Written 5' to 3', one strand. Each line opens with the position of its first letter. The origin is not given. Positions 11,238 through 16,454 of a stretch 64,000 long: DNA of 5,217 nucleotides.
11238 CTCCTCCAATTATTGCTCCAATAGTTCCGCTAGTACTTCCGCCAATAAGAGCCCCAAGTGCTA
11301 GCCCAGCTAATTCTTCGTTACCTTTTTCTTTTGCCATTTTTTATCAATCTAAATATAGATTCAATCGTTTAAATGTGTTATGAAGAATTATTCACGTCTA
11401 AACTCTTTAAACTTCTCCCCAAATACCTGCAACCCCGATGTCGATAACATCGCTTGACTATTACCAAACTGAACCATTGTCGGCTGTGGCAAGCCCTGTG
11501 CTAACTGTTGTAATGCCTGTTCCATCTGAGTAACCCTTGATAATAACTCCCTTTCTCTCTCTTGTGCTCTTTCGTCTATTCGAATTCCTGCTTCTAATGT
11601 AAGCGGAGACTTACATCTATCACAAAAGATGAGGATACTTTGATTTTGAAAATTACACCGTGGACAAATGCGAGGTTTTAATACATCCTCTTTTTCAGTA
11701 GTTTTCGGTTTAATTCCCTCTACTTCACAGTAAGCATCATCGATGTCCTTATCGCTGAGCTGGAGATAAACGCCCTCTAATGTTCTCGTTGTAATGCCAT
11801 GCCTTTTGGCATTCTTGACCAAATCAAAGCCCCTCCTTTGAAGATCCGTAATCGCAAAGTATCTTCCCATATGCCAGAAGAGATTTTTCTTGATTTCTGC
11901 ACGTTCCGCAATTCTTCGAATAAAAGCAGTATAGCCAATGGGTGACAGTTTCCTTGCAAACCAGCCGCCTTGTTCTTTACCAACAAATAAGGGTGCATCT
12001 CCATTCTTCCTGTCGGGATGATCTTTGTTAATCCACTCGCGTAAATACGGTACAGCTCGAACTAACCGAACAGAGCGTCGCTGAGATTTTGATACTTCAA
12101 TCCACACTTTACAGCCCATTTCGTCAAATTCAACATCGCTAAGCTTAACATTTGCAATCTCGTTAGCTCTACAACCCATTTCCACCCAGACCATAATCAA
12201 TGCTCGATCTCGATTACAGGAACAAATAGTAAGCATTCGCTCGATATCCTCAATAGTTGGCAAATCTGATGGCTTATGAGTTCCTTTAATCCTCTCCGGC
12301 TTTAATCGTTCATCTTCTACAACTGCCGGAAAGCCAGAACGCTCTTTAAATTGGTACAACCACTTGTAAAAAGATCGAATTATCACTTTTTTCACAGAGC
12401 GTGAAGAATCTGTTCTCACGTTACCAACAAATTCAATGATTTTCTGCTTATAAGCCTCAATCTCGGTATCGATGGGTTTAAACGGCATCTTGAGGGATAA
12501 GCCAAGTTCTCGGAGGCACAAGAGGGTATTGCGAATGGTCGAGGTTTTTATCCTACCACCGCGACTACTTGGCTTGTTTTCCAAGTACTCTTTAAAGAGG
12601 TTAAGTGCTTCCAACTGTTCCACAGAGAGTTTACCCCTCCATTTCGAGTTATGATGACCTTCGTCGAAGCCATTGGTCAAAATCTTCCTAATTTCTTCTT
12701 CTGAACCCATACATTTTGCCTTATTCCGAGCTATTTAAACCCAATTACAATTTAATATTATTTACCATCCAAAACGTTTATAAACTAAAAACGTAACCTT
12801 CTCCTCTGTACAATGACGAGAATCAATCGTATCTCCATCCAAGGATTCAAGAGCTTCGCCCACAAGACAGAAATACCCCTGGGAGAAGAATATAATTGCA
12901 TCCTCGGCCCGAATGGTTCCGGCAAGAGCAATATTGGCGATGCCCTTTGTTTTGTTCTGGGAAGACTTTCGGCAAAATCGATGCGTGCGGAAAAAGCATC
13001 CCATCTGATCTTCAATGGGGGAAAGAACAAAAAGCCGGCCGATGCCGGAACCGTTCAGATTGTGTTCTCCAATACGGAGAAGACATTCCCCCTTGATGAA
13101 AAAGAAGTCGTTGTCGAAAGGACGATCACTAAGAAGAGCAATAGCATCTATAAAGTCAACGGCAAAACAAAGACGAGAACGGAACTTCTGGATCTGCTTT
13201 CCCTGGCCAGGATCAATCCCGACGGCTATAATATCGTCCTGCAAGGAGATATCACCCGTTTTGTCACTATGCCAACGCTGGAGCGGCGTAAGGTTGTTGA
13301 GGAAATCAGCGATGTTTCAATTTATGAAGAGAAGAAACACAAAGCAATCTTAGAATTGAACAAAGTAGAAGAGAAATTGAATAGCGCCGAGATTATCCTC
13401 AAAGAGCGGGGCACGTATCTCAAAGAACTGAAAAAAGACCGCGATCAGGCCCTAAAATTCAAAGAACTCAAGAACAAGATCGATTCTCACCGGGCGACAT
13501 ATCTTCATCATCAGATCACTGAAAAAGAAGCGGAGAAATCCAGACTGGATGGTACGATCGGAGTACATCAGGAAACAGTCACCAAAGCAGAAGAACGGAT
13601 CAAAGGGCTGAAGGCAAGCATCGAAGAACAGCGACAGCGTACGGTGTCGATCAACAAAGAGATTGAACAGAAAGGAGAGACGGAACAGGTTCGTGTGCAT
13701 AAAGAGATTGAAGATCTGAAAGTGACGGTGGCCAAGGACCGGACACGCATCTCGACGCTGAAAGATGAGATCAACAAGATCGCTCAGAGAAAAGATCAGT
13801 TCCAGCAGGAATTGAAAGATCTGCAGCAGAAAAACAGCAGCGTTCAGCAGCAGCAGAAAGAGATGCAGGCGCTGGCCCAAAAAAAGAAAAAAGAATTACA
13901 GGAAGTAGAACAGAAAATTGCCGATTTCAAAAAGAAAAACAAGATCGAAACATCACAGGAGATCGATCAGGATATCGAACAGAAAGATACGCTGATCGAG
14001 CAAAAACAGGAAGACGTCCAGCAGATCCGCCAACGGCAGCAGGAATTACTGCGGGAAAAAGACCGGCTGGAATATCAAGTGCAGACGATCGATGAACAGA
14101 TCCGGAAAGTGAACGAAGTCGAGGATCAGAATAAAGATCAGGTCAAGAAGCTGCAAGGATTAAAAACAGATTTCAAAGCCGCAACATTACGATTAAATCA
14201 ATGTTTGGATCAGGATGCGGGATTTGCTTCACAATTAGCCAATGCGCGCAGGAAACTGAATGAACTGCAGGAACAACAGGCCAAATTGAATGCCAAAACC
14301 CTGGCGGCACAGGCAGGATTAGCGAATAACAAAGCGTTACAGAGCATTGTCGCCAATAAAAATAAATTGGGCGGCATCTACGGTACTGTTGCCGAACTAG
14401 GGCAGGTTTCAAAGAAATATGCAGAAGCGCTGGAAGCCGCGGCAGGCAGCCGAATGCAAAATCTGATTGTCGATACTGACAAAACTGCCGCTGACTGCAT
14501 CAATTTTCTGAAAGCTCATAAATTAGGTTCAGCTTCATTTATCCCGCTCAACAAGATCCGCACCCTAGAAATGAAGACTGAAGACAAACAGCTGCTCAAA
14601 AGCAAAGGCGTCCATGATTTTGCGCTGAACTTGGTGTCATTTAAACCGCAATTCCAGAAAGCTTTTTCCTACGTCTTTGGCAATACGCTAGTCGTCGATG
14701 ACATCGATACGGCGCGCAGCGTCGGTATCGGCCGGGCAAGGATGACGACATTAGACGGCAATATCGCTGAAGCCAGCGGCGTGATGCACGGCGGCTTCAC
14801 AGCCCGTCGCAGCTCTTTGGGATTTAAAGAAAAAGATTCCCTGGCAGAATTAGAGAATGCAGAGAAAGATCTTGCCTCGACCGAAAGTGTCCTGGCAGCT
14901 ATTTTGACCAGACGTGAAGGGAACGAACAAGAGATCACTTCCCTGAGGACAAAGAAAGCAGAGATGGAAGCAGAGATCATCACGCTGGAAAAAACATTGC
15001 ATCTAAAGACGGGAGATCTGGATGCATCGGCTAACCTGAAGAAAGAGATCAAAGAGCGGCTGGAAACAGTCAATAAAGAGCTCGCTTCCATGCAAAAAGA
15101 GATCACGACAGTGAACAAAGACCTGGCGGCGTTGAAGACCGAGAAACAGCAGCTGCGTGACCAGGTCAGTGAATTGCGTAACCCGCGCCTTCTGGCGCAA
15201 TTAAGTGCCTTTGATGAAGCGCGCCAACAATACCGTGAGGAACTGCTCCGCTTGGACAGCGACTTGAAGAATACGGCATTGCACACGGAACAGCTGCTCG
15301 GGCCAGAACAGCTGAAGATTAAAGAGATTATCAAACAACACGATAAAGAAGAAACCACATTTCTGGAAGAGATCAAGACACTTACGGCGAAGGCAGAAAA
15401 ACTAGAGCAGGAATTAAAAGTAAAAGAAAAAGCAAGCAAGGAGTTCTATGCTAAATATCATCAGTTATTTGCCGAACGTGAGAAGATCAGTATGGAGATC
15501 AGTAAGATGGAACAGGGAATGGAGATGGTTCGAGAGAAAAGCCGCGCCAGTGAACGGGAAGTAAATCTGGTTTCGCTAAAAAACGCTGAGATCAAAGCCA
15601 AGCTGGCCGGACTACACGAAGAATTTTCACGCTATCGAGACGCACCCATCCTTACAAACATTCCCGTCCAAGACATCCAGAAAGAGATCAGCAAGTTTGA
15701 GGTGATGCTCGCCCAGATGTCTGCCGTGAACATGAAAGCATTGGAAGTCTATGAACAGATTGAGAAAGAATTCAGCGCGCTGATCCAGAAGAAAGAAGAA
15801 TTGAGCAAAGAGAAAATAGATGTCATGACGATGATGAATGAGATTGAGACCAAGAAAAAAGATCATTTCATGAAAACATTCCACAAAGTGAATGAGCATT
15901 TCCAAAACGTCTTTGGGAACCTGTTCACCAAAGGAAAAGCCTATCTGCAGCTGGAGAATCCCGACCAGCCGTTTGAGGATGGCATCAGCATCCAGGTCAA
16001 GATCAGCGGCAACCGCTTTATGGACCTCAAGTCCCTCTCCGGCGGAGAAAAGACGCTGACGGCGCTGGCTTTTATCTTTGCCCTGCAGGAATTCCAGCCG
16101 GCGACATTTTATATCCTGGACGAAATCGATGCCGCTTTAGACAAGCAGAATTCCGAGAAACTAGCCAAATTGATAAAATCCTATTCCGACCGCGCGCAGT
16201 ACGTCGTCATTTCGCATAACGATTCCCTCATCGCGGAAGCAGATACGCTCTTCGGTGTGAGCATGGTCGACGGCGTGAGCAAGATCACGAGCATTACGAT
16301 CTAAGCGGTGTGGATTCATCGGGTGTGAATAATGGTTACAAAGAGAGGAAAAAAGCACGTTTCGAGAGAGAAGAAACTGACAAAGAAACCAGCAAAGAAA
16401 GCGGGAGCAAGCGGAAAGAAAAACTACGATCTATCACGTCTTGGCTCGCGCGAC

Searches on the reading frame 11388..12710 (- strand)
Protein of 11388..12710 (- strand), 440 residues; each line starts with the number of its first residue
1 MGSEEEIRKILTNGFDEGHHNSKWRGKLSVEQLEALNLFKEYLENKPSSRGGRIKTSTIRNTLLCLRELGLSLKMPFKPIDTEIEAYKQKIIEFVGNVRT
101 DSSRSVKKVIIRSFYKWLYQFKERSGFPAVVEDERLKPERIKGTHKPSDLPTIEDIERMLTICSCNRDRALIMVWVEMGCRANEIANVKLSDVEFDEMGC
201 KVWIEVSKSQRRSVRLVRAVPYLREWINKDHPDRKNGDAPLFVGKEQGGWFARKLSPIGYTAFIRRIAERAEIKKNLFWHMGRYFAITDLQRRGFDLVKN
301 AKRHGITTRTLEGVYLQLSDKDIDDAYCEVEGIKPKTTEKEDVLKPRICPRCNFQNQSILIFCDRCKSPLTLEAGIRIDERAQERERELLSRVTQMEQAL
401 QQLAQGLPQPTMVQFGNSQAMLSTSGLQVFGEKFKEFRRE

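Call 26: search_protein_families(library=pfam, proteins=[window:11388-12710:-], max_evalue=0.01)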
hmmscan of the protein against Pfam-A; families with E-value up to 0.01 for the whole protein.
window:11388-12710:- (440 aa): 2 families
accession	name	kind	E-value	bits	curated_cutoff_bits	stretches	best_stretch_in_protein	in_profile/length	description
PF00589.27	Phage_integrase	-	4.7e-13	49.7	27.1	1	154-299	6-149/172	Phage integrase family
PF12773.13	DZR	-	0.0071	16.9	27.3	0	349-371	1-23/45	Double zinc ribbon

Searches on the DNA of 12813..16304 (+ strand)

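Call 83: search_rna_families(sources=[L069, L034, L074, L077, L088, L027], threshold=gathering)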
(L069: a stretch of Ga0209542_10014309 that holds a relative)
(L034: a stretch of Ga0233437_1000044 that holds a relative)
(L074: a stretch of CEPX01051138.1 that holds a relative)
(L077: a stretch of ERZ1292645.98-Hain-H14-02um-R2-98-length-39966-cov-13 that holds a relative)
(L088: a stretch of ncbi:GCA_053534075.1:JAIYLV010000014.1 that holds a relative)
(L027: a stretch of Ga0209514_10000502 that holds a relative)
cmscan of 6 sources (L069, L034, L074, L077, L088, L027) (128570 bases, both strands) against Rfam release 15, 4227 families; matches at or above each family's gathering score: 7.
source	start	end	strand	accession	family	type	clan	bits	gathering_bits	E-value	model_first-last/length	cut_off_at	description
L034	14922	14993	+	RF00005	tRNA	Gene; tRNA;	CL00001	67.7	29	2.6e-12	1-71/71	no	tRNA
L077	15246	15335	-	RF00005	tRNA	Gene; tRNA;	CL00001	58.8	29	7.5e-10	1-71/71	no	tRNA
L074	16763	16852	-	RF00005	tRNA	Gene; tRNA;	CL00001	57.2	29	2e-09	1-71/71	no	tRNA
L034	7154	7237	-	RF00005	tRNA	Gene; tRNA;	CL00001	55.2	29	7.5e-09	1-71/71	no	tRNA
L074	18858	18941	+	RF00005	tRNA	Gene; tRNA;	CL00001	52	29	5.6e-08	1-71/71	no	tRNA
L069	7040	7126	+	RF00005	tRNA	Gene; tRNA;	CL00001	51.2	29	9.6e-08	1-71/71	no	tRNA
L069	5531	5648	+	RF00005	tRNA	Gene; tRNA;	CL00001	44.2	29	7.8e-06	1-71/71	no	tRNA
